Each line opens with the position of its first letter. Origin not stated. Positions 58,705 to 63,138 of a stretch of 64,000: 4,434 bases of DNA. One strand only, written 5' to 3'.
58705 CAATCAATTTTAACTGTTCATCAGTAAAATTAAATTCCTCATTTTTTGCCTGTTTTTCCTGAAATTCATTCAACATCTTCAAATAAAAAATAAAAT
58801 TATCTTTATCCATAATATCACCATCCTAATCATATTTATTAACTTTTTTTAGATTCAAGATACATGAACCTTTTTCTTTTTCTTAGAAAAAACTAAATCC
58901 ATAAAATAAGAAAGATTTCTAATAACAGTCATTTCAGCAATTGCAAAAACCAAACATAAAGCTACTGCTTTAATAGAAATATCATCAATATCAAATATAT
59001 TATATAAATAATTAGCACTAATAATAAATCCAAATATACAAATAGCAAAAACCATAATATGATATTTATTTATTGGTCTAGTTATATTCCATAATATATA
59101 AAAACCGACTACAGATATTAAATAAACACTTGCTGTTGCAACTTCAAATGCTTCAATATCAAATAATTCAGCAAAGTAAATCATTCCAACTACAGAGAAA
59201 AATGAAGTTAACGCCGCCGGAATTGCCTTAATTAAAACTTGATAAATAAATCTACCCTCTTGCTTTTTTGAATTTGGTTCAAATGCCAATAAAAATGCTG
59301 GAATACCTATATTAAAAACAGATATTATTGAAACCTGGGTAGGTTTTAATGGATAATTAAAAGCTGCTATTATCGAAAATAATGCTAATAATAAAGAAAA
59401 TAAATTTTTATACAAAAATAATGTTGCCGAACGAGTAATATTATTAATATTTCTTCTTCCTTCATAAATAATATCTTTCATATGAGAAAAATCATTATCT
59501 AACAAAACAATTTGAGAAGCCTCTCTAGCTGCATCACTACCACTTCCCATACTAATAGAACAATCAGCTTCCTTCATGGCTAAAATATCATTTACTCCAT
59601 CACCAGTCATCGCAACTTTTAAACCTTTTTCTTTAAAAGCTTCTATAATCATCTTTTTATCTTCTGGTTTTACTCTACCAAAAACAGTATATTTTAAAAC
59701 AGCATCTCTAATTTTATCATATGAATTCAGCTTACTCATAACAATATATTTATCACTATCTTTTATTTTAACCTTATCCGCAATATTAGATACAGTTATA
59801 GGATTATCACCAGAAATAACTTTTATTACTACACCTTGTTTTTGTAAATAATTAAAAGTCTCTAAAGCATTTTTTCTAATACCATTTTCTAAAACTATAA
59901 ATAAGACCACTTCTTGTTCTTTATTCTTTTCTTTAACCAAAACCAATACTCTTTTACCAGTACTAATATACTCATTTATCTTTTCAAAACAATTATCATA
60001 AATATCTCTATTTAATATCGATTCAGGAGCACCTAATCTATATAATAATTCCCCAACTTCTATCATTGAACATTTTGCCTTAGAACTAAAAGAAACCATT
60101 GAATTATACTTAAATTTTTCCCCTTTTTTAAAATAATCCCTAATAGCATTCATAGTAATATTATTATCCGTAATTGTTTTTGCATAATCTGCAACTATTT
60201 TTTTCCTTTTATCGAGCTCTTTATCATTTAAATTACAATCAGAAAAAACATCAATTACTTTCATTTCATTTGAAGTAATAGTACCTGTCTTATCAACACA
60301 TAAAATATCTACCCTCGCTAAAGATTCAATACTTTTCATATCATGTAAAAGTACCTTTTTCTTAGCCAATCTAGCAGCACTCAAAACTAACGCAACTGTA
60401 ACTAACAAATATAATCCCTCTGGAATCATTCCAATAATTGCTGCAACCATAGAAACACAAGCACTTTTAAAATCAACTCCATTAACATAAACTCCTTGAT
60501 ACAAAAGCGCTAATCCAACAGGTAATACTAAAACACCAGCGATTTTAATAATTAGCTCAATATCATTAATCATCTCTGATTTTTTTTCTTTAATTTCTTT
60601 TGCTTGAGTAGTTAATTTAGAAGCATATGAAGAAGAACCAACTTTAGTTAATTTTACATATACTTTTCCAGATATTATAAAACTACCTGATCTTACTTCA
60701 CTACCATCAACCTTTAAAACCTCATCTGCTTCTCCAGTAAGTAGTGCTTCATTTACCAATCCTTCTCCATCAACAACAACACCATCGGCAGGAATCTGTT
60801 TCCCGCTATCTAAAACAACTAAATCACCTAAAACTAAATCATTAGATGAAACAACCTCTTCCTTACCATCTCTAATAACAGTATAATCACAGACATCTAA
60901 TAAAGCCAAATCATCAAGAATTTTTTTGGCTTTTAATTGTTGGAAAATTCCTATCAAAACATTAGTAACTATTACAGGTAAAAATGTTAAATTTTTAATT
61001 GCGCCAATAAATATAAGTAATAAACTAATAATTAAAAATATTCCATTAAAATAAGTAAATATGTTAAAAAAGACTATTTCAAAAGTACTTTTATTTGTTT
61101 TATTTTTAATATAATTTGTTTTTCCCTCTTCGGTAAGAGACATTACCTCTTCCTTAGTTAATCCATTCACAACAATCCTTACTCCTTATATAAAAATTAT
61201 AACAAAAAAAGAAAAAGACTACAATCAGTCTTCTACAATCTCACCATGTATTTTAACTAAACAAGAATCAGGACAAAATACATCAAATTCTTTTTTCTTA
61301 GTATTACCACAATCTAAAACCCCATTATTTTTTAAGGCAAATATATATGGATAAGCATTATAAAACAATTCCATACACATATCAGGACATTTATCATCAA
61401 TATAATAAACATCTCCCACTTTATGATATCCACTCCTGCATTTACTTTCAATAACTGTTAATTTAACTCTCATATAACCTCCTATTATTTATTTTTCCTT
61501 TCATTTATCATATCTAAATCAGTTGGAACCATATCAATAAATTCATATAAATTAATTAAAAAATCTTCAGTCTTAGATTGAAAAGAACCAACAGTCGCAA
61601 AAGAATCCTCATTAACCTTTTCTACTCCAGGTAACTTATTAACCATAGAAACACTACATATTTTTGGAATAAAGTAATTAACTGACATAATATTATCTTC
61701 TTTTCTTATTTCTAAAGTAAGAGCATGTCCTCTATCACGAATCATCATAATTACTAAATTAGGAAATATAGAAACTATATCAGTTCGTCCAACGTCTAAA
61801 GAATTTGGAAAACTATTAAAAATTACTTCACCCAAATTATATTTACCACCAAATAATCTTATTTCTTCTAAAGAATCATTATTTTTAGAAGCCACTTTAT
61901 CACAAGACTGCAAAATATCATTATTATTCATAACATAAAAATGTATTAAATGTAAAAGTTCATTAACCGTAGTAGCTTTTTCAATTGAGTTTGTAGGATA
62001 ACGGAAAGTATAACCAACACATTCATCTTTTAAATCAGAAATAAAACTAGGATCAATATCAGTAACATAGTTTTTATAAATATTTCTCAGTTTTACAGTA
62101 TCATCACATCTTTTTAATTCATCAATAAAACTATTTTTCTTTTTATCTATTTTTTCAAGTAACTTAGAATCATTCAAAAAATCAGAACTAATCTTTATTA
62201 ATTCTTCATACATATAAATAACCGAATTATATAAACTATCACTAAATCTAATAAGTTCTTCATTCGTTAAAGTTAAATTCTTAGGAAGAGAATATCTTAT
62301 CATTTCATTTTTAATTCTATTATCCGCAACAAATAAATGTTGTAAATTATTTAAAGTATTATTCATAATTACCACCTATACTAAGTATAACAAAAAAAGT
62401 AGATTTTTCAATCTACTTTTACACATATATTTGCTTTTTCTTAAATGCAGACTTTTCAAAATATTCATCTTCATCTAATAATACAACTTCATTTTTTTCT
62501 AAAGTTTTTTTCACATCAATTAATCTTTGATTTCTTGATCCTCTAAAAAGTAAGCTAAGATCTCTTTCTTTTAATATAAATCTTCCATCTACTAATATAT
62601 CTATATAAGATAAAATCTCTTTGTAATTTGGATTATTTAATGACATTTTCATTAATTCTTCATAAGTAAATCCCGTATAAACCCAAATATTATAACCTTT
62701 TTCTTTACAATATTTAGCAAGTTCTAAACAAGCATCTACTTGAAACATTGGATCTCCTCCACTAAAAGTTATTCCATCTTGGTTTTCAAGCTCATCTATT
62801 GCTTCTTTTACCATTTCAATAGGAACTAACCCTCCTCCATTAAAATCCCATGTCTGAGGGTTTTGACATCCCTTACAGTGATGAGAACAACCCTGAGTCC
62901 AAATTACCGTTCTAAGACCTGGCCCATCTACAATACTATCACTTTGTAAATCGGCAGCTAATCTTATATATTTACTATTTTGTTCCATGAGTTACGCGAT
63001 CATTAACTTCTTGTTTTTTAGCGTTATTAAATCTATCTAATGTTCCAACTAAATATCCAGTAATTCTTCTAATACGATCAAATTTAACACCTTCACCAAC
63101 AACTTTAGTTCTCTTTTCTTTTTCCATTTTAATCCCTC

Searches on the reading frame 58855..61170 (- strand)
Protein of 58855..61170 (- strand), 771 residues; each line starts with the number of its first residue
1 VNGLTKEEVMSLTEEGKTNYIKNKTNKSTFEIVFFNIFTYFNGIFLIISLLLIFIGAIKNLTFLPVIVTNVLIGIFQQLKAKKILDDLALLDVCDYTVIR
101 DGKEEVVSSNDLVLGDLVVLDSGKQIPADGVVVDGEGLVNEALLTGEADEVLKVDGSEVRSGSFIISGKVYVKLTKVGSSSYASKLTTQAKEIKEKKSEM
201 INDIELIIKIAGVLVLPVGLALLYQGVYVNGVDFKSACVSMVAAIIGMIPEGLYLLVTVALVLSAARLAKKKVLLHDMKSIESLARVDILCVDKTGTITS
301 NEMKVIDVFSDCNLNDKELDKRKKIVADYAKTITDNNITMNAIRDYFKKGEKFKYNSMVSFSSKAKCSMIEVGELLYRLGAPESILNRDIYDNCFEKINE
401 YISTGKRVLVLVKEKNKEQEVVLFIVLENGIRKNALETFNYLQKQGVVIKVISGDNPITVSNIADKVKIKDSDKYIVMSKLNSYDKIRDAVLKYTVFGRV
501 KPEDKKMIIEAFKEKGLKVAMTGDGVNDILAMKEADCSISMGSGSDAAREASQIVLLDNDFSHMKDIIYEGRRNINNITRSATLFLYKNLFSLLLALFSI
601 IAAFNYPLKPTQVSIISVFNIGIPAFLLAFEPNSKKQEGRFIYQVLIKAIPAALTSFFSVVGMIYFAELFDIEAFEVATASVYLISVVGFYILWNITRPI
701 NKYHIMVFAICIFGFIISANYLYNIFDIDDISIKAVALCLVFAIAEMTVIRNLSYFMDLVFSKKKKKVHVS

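Call 21: search_protein_families(library=pfam, proteins=[window:58855-61170:-], max_evalue=0.001)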
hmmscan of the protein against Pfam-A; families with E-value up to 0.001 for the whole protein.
window:58855-61170:- (771 aa): 2 families
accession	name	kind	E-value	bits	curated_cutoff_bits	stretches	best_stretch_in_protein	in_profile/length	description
PF00122.25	E1-E2_ATPase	-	1.5e-41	142.4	28.1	1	97-271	8-181/181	E1-E2 ATPase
PF00702.32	Hydrolase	-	1.5e-17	65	26.4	1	288-536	2-191/191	haloacid dehalogenase-like hydrolase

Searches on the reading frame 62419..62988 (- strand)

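Call 21: search_protein_families(library=pfam, proteins=[window:62419-62988:-], max_evalue=0.001)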
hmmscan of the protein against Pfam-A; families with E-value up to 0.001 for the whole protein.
window:62419-62988:- (189 aa): 2 families
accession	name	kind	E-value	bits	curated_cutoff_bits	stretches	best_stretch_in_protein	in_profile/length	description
PF13353.11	Fer4_12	-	8.1e-43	146.4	22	1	20-157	1-137/137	4Fe-4S single cluster domain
PF04055.27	Radical_SAM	-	3e-11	44.2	29.5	1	28-112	1-93/166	Radical SAM superfamily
